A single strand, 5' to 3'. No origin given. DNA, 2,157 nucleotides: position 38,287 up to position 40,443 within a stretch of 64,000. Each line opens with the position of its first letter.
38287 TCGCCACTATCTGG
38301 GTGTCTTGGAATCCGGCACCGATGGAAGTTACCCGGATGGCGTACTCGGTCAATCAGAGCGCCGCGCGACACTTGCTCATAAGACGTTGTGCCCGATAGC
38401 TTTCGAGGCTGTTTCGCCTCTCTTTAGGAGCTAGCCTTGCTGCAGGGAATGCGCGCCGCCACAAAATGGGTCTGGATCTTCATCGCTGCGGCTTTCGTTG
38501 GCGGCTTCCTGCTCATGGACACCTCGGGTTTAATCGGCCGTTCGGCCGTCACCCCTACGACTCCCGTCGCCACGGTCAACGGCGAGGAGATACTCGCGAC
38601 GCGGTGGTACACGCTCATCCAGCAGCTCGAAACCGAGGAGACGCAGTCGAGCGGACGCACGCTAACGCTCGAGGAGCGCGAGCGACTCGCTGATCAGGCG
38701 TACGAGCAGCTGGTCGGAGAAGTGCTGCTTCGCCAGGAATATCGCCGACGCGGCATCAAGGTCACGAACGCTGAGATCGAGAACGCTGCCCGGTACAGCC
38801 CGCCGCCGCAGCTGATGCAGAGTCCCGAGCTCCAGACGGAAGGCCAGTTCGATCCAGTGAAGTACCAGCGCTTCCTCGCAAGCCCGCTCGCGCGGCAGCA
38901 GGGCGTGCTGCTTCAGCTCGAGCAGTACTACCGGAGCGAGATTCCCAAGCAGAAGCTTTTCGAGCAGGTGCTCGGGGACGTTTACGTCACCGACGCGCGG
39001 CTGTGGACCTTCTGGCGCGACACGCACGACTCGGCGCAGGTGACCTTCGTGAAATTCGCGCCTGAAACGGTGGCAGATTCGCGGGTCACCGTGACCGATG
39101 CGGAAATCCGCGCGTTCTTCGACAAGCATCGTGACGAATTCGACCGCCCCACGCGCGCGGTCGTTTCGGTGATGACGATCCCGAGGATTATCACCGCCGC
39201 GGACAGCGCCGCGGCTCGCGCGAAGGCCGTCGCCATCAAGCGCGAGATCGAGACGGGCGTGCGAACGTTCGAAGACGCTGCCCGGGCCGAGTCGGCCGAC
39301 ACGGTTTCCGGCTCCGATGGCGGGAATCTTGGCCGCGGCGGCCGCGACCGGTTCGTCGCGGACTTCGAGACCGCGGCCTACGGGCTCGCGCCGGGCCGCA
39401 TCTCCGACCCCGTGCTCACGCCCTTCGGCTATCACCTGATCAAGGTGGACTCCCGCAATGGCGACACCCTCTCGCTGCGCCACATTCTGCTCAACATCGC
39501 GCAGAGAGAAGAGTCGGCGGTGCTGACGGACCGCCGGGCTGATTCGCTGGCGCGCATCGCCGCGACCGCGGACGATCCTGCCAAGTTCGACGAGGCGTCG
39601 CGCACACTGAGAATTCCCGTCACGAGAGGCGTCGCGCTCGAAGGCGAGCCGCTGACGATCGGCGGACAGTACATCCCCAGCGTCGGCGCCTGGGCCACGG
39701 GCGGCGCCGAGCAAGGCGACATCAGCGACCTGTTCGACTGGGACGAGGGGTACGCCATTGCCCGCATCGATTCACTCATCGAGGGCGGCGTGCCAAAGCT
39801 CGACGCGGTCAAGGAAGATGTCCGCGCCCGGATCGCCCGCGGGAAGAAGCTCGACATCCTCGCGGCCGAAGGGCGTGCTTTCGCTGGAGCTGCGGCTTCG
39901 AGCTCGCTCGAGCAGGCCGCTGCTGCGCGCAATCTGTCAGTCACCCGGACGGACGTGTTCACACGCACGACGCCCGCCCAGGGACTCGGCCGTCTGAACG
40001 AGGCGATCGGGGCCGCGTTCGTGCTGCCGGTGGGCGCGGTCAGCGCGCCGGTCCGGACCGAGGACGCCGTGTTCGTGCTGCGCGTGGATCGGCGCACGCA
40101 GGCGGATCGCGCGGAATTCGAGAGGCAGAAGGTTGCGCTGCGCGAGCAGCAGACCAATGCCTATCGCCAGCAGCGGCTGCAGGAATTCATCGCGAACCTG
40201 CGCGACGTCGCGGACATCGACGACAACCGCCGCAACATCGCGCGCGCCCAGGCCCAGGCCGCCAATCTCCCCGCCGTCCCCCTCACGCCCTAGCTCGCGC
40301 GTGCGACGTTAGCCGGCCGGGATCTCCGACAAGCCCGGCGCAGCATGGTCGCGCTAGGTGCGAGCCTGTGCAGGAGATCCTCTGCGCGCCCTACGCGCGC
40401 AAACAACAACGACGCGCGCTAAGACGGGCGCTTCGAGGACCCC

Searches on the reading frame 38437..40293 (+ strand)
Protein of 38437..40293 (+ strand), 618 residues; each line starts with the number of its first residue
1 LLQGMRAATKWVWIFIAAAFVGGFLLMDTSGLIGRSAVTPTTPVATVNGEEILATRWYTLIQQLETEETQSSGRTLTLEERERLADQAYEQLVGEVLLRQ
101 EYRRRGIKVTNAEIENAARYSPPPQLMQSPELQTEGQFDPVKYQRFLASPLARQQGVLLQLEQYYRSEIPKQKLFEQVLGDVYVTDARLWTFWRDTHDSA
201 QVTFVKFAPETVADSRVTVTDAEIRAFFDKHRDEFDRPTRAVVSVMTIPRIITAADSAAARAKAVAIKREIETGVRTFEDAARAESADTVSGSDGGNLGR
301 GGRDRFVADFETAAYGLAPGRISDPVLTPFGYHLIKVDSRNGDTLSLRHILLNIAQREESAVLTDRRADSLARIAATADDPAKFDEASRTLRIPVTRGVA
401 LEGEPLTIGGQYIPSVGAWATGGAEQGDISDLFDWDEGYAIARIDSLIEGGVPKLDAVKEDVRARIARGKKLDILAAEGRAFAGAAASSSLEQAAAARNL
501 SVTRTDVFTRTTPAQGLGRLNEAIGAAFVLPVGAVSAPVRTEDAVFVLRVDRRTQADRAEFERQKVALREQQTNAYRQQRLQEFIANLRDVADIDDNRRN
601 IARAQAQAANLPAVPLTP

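Call 43: search_protein_families(library=ncbifam, proteins=[window:38437-40293:+], max_evalue=0.00001)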
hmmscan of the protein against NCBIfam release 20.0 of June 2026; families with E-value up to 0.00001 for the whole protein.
window:38437-40293:+ (618 aa): 8 families
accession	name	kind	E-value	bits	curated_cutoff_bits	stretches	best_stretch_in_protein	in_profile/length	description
NF008054.0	PRK10788.1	equivalog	2.3e-26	92.6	493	2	198-340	229-358/626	peptidylprolyl isomerase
NF000809.0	PRK00059.1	equivalog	1.3e-22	80.7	303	1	171-341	133-288/336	peptidylprolyl isomerase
NF002827.0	PRK03002.1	equivalog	2.2e-18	66.3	343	1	261-339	147-224/285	peptidylprolyl isomerase PrsA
NF002846.0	PRK03095.1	equivalog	1.7e-14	54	361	1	262-340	144-221/287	peptidylprolyl isomerase PrsA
NF002824.0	PRK02998.1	subfamily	2.2e-14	53.5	360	1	264-339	148-222/283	peptidylprolyl isomerase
NF008038.0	PRK10770.1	equivalog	3.5e-14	52.4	394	1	258-344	301-388/431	peptidylprolyl isomerase SurA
TIGR02933.1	nifM_nitrog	equivalog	6.3e-11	42.6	168.2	1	210-339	93-219/256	nitrogen fixation protein NifM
NF051879.1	TDE1658_narrow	equivalog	2e-06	27.1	340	0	60-117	43-95/342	MOSP complex formation periplasmic protein, TDE1658 family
